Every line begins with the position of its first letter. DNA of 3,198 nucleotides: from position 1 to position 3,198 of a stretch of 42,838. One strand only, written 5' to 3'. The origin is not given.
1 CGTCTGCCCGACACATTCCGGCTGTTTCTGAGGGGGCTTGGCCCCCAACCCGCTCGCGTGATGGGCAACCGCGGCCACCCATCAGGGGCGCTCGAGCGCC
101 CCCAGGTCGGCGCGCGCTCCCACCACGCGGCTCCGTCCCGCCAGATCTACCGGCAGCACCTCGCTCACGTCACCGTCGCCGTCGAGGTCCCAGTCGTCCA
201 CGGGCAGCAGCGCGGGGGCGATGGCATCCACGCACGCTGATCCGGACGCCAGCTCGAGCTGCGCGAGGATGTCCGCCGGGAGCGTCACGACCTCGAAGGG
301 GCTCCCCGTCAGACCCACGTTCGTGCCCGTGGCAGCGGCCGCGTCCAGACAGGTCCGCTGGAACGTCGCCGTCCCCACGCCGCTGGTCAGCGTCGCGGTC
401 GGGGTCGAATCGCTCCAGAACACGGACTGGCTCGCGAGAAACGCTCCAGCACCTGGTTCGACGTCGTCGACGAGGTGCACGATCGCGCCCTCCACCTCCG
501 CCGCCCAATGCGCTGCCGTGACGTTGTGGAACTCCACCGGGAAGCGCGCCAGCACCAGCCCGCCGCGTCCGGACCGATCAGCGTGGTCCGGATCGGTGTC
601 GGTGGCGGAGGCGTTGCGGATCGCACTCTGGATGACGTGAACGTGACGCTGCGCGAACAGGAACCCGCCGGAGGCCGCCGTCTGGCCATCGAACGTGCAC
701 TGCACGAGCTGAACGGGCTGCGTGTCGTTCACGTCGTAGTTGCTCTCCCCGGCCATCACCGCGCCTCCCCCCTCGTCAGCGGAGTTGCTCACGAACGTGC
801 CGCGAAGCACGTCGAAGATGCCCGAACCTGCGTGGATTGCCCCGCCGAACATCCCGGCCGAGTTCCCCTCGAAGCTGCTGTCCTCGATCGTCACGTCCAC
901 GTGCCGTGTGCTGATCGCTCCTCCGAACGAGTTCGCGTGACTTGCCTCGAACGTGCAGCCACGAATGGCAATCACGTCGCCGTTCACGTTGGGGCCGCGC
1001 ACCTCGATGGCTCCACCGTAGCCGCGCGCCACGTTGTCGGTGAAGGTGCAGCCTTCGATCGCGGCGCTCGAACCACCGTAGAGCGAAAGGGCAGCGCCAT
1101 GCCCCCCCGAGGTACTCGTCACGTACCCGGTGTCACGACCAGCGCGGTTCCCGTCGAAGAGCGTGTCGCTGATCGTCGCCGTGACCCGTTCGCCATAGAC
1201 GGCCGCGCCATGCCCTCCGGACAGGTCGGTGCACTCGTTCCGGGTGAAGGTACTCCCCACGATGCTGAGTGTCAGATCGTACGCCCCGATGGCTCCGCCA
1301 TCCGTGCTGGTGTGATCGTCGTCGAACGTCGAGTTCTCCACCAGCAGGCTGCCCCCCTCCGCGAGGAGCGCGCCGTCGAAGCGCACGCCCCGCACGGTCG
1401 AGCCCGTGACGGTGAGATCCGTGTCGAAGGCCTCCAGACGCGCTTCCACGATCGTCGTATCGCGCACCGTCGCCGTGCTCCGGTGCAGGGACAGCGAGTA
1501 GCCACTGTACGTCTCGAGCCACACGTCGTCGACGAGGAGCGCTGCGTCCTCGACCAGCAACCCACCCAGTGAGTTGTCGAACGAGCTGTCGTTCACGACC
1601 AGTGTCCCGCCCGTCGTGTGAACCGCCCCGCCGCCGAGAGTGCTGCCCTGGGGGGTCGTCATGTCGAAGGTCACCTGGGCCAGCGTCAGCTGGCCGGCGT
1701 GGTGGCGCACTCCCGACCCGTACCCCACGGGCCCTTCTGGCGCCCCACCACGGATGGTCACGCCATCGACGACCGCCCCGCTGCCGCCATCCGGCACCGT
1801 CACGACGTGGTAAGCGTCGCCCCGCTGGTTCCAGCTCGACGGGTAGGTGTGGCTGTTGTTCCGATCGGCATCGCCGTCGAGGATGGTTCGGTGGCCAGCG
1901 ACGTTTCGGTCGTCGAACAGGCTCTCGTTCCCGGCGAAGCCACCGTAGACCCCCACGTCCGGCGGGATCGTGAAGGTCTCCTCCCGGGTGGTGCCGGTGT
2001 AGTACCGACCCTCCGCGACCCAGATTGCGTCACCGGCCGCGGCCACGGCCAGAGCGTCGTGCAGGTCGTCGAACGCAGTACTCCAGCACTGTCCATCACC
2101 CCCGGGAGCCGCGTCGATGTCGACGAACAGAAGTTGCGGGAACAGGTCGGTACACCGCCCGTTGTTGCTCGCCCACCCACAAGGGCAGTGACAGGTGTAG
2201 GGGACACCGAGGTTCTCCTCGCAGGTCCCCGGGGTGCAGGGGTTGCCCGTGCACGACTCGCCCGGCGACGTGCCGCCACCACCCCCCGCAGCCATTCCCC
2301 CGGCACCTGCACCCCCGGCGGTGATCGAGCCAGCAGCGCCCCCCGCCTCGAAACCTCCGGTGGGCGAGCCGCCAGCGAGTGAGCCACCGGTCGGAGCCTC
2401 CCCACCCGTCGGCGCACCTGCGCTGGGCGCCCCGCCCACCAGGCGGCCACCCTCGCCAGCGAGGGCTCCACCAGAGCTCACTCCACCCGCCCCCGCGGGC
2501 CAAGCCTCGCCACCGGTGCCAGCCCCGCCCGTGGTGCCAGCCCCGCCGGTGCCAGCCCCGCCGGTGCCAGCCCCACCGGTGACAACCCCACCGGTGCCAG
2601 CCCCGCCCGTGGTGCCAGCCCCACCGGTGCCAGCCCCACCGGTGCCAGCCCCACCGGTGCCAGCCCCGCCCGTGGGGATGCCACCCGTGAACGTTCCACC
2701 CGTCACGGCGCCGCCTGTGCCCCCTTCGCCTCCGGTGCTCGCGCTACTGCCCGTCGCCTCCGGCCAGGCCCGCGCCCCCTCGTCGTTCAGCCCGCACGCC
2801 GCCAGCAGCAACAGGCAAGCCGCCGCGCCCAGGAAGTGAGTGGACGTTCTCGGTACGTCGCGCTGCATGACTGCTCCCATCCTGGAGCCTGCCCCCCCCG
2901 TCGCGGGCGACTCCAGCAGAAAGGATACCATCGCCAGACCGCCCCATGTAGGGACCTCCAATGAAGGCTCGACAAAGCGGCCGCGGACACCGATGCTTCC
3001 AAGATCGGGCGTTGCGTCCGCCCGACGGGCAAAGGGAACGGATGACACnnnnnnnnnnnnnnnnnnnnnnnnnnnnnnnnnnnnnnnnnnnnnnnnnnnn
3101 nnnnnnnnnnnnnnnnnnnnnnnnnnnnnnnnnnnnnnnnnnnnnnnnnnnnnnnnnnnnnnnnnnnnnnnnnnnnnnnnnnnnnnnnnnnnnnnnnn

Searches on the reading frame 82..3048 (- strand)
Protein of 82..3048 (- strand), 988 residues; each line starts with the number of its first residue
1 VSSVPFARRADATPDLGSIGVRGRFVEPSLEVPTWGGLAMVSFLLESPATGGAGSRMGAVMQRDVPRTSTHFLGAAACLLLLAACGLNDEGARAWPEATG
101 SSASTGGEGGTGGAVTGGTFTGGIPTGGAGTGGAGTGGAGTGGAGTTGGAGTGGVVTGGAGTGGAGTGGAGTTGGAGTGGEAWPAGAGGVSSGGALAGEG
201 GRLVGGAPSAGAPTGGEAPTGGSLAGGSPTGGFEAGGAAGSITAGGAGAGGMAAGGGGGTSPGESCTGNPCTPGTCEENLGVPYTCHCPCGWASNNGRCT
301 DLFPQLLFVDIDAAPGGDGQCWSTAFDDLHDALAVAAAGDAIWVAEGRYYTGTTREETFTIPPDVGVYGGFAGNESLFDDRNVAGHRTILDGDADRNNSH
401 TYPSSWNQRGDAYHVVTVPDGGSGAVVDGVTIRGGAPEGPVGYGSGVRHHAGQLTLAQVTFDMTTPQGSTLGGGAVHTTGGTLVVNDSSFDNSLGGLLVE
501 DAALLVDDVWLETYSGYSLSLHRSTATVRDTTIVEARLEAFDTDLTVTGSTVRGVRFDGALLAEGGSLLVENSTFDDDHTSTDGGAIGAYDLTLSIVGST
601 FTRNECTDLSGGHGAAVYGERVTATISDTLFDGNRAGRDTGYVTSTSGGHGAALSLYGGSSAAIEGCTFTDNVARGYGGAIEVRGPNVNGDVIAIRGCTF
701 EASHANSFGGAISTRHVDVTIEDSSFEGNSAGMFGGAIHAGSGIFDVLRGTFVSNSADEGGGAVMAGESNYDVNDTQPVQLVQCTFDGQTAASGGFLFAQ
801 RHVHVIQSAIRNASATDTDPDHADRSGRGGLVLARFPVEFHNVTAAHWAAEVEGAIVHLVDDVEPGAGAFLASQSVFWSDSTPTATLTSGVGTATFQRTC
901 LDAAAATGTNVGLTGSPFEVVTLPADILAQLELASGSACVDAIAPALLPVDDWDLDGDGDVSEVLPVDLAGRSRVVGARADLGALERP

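Call 17: search_protein_families(library=pfam, proteins=[window:82-3048:-], max_evalue=0.01)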
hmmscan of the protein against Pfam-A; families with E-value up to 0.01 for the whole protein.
window:82-3048:- (988 aa): 2 families
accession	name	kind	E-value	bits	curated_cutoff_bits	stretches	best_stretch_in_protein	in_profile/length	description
PF13229.12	Beta_helix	-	7.5e-12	45.6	25.9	2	544-676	10-115/158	Right handed beta helix region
PF02415.23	Chlam_PMP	-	0.0029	18.1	20.6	0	723-740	1-18/19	Chlamydia polymorphic membrane protein (Chlamydia_PMP) repeat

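Call 94: search_protein_families(library=ncbifam, proteins=[window:82-3048:-], max_evalue=0.00001)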
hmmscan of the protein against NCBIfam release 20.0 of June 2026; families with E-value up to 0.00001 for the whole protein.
window:82-3048:- (988 aa): 1 family
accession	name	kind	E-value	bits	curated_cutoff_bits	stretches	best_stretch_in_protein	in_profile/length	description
TIGR01376.1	POMP_repeat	repeat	1.4e-06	27.9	15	0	725-741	6-22/28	polymorphic outer membrane protein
